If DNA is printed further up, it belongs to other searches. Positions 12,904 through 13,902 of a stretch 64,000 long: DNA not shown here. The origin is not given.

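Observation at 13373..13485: About 37-codon repeat-derived insertion splitting conserved motifs of the essential t6A enzyme TsaC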

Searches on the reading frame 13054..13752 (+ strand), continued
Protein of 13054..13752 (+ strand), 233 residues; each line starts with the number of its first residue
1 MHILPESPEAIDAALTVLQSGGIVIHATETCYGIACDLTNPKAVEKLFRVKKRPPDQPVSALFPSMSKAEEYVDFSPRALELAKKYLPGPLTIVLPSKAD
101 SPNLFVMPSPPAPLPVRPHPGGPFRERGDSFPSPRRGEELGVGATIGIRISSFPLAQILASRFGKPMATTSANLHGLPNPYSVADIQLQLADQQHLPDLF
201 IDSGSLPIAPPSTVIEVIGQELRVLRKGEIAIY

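Call 38: predict_structure(alignment_id=A1)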
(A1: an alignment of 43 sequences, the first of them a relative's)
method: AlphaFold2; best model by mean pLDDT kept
length: 233 residues; sequences in the alignment: 43
mean_pLDDT: 91.7   pTM: 0.85
mean pLDDT of the five models: 91.7, 91.5, 90.9, 90.3, 89.0
residues with pLDDT >= 90: 191; 70-90: 20; 50-70: 17; < 50: 5
segments of 3 or more residues with pLDDT < 50: 134-138
pLDDT, mean of each block of 10 residues (from residue 1): 98 98 97 97 97 94 98 98 97 97 95 84 60 50 86 98 97 89 95 97 96 96 96 90
secondary structure, 60 per line:
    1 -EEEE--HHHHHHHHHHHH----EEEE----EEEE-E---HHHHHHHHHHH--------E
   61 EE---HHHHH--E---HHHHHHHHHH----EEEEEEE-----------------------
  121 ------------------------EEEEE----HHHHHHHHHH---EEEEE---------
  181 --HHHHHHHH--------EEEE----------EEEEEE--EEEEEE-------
elements in order: E2-5 H8-19 E24-27 E32-35 H41-51 E60-62 H66-70 H77-86 E91-97 E145-149 H154-163 E167-171 H183-190 E199-202 E213-218 E221-226

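Call 50: find_encoding_contigs(protein=P0071, flank=10000, max_places=1)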
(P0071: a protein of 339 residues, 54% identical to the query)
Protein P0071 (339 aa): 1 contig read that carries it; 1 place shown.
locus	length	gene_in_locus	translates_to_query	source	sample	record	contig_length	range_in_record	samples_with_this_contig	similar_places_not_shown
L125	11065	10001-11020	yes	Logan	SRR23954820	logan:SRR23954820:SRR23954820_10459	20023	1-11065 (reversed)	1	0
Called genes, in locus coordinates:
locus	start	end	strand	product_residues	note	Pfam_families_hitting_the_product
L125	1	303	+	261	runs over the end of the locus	-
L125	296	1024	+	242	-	-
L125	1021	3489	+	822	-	-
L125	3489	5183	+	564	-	-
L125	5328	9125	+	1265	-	PF02811:PHP, PF07733:DNA_pol3_alpha, PF17657:DNA_pol3_finger, PF14579:HHH_6, PF01336:tRNA_anti-codon (weak)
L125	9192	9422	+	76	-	-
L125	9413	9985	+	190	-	-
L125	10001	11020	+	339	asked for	PF01300:Sua5_yciO_yrdC, PF04480:DUF559, PF18741:MTES_1575, PF01300:Sua5_yciO_yrdC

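Call 51: find_encoding_contigs(protein=P0046, flank=10000, max_places=1)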
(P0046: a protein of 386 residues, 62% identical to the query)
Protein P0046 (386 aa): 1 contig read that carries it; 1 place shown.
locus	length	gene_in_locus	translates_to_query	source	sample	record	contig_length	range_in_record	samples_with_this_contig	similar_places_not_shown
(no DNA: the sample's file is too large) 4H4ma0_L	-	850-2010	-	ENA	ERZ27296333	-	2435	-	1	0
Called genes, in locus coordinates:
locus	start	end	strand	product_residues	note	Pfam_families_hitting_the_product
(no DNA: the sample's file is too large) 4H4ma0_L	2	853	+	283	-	?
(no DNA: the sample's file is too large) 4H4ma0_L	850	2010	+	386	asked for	PF01300:Sua5_yciO_yrdC, PF04480:DUF559, PF01300:Sua5_yciO_yrdC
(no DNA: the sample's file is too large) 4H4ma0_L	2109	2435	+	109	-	?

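Call 66: find_encoding_contigs(protein=P0093, flank=3000, max_places=1)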
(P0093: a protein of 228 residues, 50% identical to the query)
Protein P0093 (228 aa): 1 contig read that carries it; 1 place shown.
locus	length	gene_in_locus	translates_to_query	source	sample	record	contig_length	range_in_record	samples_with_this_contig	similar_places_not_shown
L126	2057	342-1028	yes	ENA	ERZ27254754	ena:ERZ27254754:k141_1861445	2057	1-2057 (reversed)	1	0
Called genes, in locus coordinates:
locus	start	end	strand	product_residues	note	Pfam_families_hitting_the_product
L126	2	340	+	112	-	?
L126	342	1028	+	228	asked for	PF01300:Sua5_yciO_yrdC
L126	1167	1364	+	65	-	-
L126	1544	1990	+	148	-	PF22811:Zn_ribbon_NrdR, PF03477:ATP-cone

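Call 67: find_encoding_contigs(protein=P0119, flank=3000, max_places=1)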
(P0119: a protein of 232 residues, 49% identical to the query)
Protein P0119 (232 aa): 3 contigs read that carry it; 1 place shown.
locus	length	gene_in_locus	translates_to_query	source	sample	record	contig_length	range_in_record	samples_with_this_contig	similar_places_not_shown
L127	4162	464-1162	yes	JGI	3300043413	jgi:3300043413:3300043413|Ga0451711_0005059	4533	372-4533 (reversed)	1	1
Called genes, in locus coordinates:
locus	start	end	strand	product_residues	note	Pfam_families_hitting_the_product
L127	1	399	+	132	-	?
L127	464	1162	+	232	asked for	PF01300:Sua5_yciO_yrdC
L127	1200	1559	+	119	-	-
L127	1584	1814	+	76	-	-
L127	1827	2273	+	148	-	PF22811:Zn_ribbon_NrdR, PF03477:ATP-cone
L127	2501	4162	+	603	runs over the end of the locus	PF01336:tRNA_anti-codon, PF00152:tRNA-synt_2, PF02938:GAD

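Call 68: find_encoding_contigs(protein=P0015, flank=10000, max_places=1)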
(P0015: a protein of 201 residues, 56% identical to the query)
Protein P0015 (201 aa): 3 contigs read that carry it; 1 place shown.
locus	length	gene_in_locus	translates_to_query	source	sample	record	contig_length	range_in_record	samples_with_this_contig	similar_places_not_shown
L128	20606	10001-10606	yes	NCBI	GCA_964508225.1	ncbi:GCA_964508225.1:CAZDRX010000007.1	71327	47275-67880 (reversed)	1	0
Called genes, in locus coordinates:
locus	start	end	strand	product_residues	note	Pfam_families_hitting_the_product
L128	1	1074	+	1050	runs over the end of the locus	-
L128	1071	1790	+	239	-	-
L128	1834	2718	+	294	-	-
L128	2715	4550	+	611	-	-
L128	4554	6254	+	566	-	-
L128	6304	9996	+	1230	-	PF02811:PHP, PF07733:DNA_pol3_alpha, PF17657:DNA_pol3_finger, PF14579:HHH_6, PF01336:tRNA_anti-codon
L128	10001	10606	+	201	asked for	PF01300:Sua5_yciO_yrdC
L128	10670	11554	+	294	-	-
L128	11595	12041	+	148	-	PF22811:Zn_ribbon_NrdR, PF03477:ATP-cone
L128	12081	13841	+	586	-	PF01336:tRNA_anti-codon, PF00152:tRNA-synt_2, PF02938:GAD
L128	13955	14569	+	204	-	-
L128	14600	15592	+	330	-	-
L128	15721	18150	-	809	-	-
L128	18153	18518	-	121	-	-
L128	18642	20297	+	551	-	PF00395:SLH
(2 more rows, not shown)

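Call 78: fold_search(model_id=the predicted structure, library=pdb)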
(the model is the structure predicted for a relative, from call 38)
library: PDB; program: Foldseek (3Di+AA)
matches with E <= 10: 68; with E <= 0.001: 29
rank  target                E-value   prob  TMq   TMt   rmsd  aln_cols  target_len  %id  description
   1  9dsq_A                1.8e-17  1.00  0.72  0.53   3.8       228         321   26  Thermotoga maritima threonylcarbamoyl adenylate synthase (TsaC2) in complex with products TC-AMP and pyrophosphate (released 2025-10-29)
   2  9dsv_A                3.3e-17  1.00  0.72  0.53   3.8       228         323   26  Thermotoga maritima threonylcarbamoyl adenylate synthase (TsaC2) in complex with N-carboxy-L-threonine, magnesium and  (released 2025-10-29)
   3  3aje                  4.2e-17  1.00  0.71  0.52   3.2       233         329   27  Crystal structure of S. tokodaii Sua5 complexed with L-threonine and AMPPNP (released 2011-04-13)
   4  9dg5_B                4.5e-17  1.00  0.73  0.54   2.6       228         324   25  Thermotoga maritima threonylcarbamoyl adenylate synthase (TsaC2) in complex with L-threonine, magnesium and ATP (released 2025-11-12)
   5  6f87_A                4.7e-17  1.00  0.72  0.50   3.2       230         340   27  Crystal structure of P. abyssi Sua5 complexed with L-threonine and PPi (released 2018-04-25)
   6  6f89_B                6.8e-17  1.00  0.73  0.53   2.9       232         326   26  Structure of H234A/Y235A P.abyssi Sua5 (released 2018-04-25)
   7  9dsq_B                1.1e-16  1.00  0.73  0.53   3.7       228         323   26  Thermotoga maritima threonylcarbamoyl adenylate synthase (TsaC2) in complex with products TC-AMP and pyrophosphate (released 2025-10-29)
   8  9d3h_A                1.8e-16  1.00  0.72  0.51   2.7       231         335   25  Thermotoga maritima threonylcarbamoyl adenylate synthase (TsaC2) in complex with N-carboxy-L-threonine, magnesium and  (released 2025-12-10)
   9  9dsw_B                2.0e-16  1.00  0.72  0.53   3.8       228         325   26  Thermotoga maritima threonylcarbamoyl adenylate synthase (TsaC2) in complex with L-threonine (released 2025-10-29)
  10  9d3h_B                2.9e-16  1.00  0.73  0.51   2.7       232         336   25  Thermotoga maritima threonylcarbamoyl adenylate synthase (TsaC2) in complex with N-carboxy-L-threonine, magnesium and  (released 2025-12-10)
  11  6f89_A                4.0e-16  1.00  0.73  0.50   3.1       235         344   26  Structure of H234A/Y235A P.abyssi Sua5 (released 2018-04-25)
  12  6f8y_C                4.5e-16  1.00  0.73  0.51   3.1       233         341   27  Crystal structure of P. abyssi Sua5 complexed with L-threonine (released 2018-04-25)
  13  2eqa                  7.4e-16  1.00  0.73  0.52   2.7       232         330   27  Crystal Structure of the hypothetical Sua5 protein from Sulfolobus tokodaii (released 2008-01-15)
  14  1k7j                  1.0e-13  1.00  0.72  0.80   3.2       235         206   23  Structural Genomics, protein TF1 (released 2002-08-14)
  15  1hru_B                2.0e-13  1.00  0.66  0.82   3.0       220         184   24  THE STRUCTURE OF THE YRDC GENE PRODUCT FROM E.COLI (released 2001-01-31)
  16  1jcu_MODEL_1_A        5.7e-13  1.00  0.63  0.69   4.0       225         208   30  Solution Structure of MTH1692 Protein from Methanobacterium thermoautotrophicum (released 2002-07-24)
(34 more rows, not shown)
